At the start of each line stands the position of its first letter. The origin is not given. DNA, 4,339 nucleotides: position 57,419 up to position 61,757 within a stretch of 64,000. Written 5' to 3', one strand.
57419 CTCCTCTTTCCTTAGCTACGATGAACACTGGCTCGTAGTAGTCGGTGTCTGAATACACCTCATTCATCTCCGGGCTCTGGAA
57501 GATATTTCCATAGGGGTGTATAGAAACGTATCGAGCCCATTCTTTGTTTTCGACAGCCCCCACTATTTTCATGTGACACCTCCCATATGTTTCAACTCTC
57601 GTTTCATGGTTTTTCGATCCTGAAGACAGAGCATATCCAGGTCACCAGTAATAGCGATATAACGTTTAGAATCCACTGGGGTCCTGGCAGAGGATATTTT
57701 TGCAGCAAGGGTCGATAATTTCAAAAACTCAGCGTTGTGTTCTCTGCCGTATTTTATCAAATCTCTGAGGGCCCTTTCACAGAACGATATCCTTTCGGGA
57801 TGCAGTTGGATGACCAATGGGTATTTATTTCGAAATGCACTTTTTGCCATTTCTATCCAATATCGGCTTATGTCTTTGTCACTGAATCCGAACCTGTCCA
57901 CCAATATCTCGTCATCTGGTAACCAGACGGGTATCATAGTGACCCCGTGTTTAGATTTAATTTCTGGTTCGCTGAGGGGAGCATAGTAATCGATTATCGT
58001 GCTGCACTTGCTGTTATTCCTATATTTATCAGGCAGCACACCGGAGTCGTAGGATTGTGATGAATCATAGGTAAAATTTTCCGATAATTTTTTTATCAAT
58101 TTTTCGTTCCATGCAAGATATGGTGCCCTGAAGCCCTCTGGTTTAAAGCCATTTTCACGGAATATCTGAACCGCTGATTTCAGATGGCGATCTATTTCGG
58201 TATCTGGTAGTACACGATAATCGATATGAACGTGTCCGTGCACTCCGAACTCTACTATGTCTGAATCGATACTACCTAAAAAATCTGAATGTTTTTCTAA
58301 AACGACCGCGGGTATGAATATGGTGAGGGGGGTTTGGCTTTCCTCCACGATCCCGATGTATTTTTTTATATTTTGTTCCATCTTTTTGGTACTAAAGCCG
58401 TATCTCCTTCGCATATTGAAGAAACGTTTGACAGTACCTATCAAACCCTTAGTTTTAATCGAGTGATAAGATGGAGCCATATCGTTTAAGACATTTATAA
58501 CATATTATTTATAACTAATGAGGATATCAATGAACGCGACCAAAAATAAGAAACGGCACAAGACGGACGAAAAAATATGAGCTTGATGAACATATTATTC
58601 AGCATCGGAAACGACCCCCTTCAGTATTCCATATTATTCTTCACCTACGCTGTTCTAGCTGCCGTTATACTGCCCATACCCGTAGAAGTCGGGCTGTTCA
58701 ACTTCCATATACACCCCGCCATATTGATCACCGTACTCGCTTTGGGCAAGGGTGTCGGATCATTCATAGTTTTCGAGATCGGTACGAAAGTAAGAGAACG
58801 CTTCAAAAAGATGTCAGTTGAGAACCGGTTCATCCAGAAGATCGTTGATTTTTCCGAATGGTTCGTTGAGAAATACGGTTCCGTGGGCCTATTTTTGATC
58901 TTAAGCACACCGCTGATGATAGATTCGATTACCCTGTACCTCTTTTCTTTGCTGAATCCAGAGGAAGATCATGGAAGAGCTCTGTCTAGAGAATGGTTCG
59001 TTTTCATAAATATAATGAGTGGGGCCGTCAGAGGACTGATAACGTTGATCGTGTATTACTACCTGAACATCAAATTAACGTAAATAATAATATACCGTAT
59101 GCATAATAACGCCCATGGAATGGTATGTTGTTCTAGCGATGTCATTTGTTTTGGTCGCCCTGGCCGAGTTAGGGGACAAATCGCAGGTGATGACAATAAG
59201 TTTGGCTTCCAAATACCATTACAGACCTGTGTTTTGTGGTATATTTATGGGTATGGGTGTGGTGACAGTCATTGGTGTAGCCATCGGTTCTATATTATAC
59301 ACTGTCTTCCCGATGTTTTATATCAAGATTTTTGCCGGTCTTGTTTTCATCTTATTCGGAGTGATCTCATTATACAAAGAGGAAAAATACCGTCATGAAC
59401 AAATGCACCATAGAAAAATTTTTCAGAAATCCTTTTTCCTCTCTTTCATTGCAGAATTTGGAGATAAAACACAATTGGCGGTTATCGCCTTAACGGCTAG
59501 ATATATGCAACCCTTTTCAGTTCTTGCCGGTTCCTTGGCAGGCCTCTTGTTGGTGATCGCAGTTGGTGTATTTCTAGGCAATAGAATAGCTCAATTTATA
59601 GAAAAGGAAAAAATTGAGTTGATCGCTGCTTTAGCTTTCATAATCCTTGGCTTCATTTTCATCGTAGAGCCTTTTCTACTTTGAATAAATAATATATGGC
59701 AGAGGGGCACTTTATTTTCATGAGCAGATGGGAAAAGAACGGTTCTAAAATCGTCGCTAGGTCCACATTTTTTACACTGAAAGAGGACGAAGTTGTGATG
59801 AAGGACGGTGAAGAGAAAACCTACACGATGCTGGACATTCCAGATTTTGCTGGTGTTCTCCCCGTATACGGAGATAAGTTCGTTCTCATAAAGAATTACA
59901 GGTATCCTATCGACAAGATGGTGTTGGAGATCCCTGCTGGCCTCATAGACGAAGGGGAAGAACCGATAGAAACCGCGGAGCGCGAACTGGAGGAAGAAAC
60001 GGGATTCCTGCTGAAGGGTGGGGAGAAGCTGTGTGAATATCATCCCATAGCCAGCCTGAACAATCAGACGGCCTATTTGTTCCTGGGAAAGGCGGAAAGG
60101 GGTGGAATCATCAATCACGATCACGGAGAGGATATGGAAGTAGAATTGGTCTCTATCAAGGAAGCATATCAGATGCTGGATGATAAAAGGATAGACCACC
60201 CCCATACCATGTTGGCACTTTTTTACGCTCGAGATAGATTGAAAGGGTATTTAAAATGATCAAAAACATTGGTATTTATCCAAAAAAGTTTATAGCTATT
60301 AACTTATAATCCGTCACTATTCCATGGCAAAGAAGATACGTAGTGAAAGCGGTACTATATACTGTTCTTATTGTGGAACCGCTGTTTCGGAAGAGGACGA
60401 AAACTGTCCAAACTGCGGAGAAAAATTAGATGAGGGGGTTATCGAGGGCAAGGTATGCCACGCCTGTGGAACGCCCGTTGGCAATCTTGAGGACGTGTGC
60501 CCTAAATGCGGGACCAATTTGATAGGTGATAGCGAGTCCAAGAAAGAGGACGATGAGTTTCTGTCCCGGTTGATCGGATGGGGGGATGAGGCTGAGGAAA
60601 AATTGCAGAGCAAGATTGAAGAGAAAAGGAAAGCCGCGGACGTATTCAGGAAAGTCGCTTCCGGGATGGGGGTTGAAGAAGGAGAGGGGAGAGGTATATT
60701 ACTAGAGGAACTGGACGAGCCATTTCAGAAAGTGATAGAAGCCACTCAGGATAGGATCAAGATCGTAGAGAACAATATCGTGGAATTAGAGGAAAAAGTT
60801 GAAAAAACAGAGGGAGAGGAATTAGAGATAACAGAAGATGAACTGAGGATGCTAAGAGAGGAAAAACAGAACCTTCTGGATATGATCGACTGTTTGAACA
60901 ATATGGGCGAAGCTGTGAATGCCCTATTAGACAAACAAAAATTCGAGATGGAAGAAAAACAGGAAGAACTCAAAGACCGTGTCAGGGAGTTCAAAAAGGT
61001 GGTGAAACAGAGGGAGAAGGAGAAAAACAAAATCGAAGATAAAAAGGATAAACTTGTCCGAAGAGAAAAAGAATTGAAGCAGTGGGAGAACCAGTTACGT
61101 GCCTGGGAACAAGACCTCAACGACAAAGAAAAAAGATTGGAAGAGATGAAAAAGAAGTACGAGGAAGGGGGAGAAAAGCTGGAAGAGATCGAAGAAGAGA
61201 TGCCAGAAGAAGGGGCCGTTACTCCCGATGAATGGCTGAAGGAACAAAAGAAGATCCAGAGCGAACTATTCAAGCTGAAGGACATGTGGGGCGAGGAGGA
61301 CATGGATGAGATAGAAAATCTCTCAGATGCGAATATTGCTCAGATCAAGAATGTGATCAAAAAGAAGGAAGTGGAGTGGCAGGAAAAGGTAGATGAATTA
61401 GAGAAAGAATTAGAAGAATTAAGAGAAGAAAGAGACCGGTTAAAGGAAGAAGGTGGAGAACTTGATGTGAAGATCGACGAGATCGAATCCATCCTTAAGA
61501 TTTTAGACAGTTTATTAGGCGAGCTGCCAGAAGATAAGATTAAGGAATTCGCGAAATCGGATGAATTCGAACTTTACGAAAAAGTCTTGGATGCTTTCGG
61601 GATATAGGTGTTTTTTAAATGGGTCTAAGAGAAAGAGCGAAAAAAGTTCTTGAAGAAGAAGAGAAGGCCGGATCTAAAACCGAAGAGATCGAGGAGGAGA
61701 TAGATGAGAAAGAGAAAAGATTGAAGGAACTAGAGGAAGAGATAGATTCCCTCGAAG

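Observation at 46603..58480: Surface-glycan island predicting sulfated, modified N-glycans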

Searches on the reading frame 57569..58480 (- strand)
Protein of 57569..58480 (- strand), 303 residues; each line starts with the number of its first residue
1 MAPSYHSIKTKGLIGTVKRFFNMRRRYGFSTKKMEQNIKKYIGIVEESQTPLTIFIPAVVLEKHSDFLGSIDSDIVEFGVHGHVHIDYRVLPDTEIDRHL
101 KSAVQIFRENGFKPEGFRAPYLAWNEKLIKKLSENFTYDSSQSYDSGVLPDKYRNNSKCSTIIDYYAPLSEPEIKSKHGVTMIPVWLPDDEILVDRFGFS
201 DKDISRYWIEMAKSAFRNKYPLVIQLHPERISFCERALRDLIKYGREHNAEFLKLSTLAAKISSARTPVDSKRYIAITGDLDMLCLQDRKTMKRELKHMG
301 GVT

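Call 5: search_protein_families(library=pfam, proteins=[window:57569-58480:-], max_evalue=0.01)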
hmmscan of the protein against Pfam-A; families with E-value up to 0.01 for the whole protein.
window:57569-58480:- (303 aa): 3 families
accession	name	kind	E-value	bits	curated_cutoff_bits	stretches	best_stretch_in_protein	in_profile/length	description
PF01522.26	Polysacc_deac_1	-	6.5e-09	36.2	23.1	1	35-133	18-117/124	Polysaccharide deacetylase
PF10096.14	DUF2334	-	0.00048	20.2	26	1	81-184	72-161/203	Uncharacterized protein conserved in bacteria (DUF2334)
PF03065.20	Glyco_hydro_57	-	0.00052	19.9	21.2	1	60-135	90-164/291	Glycosyl hydrolase family 57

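Call 6: search_protein_families(library=ncbifam, proteins=[window:57569-58480:-], max_evalue=0.01)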
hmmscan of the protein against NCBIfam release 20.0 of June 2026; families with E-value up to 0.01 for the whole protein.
window:57569-58480:- (303 aa): 3 families
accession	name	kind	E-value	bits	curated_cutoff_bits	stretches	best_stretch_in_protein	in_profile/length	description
TIGR02764.1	spore_ybaN_pdaB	equivalog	2.7e-11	43.6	237.4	1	29-142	12-125/191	polysaccharide deacetylase family sporulation protein PdaB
TIGR03212.1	uraD_N-term-dom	equivalog_domain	2.9e-07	29.8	424.6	1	44-165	85-205/297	allantoinase PuuE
TIGR03006.1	pepcterm_polyde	equivalog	0.00011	21.5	276.2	1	31-150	29-147/272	XrtA system polysaccharide deacetylase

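Call 32: search_solved_structures(query=window:57569-58480:-, max_evalue=0.01, show_alignments=2)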
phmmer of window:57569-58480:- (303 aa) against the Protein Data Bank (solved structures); distinct sequences matched with E-value up to 0.01: 7.
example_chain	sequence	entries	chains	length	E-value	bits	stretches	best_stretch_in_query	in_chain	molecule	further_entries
7y51_A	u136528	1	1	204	3.3e-07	32.8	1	39-132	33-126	Predicted xylanase/chitin deacetylase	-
7fbw_A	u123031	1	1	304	4.7e-07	32.3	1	39-130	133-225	Predicted xylanase/chitin deacetylase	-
3rxz_A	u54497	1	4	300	8.6e-06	28.2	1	38-141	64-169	Polysaccharide deacetylase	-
1z7a_A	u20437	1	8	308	1.2e-05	27.7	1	38-147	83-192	conserved hypothetical protein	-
3cl6_A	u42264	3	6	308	2.7e-05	26.5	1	41-151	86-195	Puue allantoinase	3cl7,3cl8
3qbu_A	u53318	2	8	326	0.0028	19.9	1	38-229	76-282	Putative uncharacterized protein | peptidoglycan deacetylase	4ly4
4m1b_A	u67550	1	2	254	0.0064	18.7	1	50-138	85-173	Polysaccharide deacetylase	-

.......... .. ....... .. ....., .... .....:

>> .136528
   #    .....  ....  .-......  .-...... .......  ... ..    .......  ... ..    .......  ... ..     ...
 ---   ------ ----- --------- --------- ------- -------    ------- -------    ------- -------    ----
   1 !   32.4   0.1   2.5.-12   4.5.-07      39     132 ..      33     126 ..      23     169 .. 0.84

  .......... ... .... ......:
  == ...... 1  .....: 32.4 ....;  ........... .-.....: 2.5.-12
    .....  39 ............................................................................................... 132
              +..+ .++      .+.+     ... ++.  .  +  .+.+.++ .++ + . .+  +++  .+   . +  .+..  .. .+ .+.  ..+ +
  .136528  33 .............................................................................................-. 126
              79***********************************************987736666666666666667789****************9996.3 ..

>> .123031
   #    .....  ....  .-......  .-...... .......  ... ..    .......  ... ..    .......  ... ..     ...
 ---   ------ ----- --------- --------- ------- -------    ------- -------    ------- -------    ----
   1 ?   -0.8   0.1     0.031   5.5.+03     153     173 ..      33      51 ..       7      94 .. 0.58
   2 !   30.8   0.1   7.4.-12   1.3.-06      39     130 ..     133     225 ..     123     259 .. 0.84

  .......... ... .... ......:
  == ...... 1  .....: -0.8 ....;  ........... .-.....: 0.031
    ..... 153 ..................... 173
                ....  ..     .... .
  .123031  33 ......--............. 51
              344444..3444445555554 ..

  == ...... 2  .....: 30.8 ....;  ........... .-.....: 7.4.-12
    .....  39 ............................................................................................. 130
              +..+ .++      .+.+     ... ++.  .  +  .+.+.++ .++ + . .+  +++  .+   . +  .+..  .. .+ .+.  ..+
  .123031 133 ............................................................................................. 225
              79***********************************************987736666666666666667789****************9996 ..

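Call 79: search_protein_representatives(protein=window:57569-58480:-)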
Query: 303 residues. Proteins with E-value up to 0.001 (for the whole library): 607; up to 1e-10: 342; up to 1e-30: 40. The best 150 are listed.
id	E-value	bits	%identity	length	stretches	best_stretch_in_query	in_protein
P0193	5.1e-199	675.6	98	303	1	1-303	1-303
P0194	7.9e-72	258.1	43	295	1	5-291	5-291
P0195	1.3e-61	224.6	40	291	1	4-293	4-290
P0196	7.6e-61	222.1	43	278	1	30-293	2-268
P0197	5.4e-56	206.1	36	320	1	5-298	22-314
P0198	8.4e-50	185.8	37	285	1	4-295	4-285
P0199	6.8e-45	169.7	37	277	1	5-250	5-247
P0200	1.4e-44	168.6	36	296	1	5-288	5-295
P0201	1.5e-44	168.6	36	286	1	11-291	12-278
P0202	1.5e-40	155.5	41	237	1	52-291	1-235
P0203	9.3e-40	152.8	34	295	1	6-286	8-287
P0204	8.0e-39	149.8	36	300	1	9-288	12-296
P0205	1.1e-38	149.3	35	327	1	6-288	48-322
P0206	3.9e-38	147.5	35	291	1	5-288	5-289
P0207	3.5e-36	141.1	34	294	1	6-288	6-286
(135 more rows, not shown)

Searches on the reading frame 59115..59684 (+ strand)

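Call 7: search_protein_families(library=pfam, proteins=[window:59115-59684:+], max_evalue=0.01)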
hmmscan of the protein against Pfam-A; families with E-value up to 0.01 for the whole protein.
window:59115-59684:+ (189 aa): 3 families
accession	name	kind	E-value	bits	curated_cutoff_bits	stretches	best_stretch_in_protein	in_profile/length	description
PF01169.24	GDT1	-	1e-43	148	27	2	9-82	2-75/75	Divalent cation/proton antiporter GDT1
PF01925.25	TauE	-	3.8e-07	30.4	32.6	1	25-99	44-122/237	Sulfite exporter TauE/SafE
PF07690.21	MFS_1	-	0.0041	16.5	33.4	1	42-187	125-290/347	Major Facilitator Superfamily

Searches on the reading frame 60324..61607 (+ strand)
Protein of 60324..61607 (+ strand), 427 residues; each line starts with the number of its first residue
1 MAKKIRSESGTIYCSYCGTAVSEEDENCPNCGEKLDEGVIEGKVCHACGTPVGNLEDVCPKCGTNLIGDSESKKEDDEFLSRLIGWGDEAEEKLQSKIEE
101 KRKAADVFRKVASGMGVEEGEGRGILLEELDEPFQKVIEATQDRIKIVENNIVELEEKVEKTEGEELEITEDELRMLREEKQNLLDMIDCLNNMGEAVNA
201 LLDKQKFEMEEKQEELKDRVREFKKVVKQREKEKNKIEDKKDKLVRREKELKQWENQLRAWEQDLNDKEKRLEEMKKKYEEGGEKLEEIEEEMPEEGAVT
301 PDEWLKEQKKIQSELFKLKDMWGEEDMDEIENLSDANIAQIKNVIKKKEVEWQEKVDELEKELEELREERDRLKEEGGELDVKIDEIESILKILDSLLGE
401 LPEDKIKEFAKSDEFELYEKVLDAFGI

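Call 7: search_protein_families(library=pfam, proteins=[window:60324-61607:+], max_evalue=0.01)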
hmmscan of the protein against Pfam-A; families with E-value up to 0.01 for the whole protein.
window:60324-61607:+ (427 aa): 7 families
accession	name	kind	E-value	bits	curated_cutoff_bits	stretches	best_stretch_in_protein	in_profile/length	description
PF13248.11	Zn_ribbon_3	-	1.1e-10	41.1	27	1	11-35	2-26/26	zinc-ribbon domain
PF12773.13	DZR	-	3.4e-08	34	27.3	1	14-63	1-45/45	Double zinc ribbon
PF18912.6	DZR_2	-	3.6e-06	27.2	27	1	14-62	10-55/56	Double zinc ribbon domain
PF13240.11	Zn_Ribbon_1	-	6.7e-06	26.2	25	1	13-35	1-23/23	zinc-ribbon domain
PF17032.10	Zn_ribbon_15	-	9.7e-05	23.5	28.9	0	8-32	49-73/73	zinc-ribbon family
PF07191.17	Zn_ribbon_6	-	0.0018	18.7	25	0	27-66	2-39/67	Double zinc ribbon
PF16591.11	HBM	-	0.0058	16.5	29.8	0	208-262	196-250/254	Helical bimodular sensor domain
